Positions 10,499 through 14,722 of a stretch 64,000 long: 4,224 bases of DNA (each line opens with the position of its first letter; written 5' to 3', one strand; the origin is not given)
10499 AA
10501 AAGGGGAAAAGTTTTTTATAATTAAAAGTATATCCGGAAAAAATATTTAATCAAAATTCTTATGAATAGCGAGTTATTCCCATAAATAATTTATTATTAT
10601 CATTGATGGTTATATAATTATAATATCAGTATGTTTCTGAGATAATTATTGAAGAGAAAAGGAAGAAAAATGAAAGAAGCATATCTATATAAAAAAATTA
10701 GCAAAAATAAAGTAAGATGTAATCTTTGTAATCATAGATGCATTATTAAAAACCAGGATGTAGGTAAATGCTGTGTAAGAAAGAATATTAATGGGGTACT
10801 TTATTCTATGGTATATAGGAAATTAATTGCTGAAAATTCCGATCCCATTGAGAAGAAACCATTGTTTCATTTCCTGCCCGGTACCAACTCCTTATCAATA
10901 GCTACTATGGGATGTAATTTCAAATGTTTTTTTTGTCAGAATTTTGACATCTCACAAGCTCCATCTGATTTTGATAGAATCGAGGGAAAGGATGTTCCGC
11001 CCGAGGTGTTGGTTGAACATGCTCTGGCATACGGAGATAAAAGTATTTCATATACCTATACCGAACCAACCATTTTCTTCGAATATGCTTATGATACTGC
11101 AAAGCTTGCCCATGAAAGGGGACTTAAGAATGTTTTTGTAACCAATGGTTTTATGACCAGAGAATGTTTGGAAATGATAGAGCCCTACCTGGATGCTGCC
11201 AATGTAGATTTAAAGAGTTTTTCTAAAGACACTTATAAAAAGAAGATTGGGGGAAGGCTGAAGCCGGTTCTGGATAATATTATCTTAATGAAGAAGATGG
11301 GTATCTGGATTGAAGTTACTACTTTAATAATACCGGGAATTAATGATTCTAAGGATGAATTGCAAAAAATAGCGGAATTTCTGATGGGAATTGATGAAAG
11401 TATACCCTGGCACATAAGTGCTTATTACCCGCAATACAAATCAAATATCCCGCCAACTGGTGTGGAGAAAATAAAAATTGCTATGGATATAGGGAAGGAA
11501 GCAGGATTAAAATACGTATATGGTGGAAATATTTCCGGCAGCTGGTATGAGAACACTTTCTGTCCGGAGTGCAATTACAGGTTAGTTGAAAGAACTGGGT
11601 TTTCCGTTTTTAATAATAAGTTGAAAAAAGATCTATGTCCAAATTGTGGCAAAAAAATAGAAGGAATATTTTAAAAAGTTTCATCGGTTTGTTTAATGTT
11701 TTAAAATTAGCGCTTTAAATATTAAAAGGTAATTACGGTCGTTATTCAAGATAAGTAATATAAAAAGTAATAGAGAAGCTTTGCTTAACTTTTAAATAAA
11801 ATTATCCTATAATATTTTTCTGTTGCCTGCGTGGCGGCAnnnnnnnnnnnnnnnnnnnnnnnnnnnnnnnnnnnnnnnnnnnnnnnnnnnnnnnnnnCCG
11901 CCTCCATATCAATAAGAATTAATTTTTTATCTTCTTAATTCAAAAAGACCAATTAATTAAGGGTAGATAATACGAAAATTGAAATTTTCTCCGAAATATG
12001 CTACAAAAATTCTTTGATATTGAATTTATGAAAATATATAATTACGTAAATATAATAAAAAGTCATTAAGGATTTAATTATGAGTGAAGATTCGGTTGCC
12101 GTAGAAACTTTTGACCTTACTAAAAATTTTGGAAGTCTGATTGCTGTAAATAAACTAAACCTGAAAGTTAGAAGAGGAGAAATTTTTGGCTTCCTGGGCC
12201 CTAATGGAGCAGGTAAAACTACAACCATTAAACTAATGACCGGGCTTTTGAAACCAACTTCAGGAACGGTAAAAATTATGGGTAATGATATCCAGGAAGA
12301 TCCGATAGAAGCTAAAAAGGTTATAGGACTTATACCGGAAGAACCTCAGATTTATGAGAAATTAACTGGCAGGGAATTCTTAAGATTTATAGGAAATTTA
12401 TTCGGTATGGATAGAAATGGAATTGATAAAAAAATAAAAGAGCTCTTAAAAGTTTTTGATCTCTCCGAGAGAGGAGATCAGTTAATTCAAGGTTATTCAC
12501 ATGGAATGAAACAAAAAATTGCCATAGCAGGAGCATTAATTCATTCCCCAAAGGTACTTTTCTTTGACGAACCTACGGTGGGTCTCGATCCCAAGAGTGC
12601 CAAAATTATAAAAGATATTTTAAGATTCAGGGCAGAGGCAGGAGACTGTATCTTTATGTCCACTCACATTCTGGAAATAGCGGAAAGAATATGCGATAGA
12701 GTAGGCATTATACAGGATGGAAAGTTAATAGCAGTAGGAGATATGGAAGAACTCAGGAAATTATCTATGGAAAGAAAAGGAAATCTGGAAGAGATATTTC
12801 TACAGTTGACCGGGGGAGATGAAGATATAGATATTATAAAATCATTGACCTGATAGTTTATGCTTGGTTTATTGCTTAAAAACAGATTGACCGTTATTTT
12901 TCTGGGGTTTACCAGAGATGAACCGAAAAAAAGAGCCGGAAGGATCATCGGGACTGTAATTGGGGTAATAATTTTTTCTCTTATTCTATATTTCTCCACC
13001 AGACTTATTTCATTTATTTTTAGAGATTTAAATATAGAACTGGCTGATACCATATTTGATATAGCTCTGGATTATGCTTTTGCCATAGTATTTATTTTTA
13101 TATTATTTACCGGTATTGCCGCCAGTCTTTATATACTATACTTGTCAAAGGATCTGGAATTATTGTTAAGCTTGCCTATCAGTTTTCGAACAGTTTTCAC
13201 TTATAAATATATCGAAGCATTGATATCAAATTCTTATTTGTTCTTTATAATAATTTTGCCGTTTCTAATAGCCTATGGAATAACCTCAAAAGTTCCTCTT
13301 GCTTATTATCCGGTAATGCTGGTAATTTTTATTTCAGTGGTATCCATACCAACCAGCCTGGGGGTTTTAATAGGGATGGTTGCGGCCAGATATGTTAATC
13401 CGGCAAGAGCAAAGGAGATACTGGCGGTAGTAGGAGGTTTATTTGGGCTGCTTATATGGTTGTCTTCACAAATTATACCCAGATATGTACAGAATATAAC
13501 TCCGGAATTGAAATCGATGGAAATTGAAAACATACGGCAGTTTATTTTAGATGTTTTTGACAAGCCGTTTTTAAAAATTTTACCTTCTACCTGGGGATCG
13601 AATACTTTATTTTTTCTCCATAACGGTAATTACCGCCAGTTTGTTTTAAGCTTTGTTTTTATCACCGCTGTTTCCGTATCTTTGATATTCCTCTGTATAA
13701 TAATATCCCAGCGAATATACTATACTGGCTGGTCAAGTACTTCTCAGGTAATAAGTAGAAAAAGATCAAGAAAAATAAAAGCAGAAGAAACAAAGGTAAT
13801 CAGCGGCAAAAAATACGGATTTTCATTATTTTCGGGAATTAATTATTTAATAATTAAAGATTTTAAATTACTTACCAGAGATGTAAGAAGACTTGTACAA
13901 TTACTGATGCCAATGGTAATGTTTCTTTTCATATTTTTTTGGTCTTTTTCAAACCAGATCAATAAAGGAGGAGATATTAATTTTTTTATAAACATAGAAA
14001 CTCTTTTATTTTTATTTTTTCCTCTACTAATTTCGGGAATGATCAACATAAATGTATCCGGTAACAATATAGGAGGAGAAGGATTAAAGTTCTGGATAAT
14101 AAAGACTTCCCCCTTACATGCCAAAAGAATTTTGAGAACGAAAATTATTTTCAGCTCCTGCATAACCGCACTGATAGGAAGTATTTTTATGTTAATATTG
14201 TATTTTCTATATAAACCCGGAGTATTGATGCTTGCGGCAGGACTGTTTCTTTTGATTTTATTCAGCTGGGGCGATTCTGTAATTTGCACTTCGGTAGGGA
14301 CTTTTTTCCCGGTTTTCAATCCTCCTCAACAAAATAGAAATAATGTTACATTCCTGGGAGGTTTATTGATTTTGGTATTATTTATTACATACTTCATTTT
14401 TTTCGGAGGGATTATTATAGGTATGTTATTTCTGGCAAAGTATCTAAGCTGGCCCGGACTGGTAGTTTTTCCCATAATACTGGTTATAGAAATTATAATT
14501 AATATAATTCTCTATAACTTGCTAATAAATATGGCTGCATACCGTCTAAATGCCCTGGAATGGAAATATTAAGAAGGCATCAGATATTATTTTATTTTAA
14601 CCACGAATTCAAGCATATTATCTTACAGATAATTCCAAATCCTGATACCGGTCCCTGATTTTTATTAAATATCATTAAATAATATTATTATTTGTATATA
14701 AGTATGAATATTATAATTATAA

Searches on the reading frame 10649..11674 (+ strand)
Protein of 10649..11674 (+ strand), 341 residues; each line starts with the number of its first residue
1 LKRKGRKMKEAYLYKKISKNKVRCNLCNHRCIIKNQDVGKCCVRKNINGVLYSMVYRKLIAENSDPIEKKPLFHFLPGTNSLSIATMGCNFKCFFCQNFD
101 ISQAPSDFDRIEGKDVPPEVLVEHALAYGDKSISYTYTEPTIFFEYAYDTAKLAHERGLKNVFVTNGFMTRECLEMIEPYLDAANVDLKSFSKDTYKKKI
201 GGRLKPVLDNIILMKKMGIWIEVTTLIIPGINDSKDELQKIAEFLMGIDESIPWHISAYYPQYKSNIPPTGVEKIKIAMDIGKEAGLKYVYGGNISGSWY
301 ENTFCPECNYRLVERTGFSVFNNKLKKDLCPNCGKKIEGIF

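Call 36: search_protein_families(library=pfam, proteins=[window:10649-11674:+], max_evalue=0.00001)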
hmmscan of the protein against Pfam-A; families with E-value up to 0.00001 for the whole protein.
window:10649-11674:+ (341 aa): 1 family
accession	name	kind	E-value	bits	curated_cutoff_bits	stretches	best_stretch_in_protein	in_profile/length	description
PF04055.27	Radical_SAM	-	2e-22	80.5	29.5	1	85-245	3-166/166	Radical SAM superfamily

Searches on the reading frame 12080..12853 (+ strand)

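Call 36: search_protein_families(library=pfam, proteins=[window:12080-12853:+], max_evalue=0.00001)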
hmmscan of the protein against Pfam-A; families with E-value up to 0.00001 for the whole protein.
window:12080-12853:+ (257 aa): 2 families
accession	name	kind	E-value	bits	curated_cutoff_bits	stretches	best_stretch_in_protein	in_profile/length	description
PF00005.33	ABC_tran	-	1.3e-31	110.5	25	1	24-166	2-136/137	ABC transporter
PF13304.12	AAA_21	-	4.8e-12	47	27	1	117-200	211-302/304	AAA domain, putative AbiEii toxin, Type IV TA system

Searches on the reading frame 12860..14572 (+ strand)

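Call 36: search_protein_families(library=pfam, proteins=[window:12860-14572:+], max_evalue=0.00001)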
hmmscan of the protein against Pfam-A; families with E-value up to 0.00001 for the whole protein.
window:12860-14572:+ (570 aa): 1 family
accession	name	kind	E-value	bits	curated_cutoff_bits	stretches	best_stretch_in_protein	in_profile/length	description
PF16949.11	ABC_tran_2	-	1.4e-46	159.9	25.7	1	37-513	12-483/542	Putative ATP-binding cassette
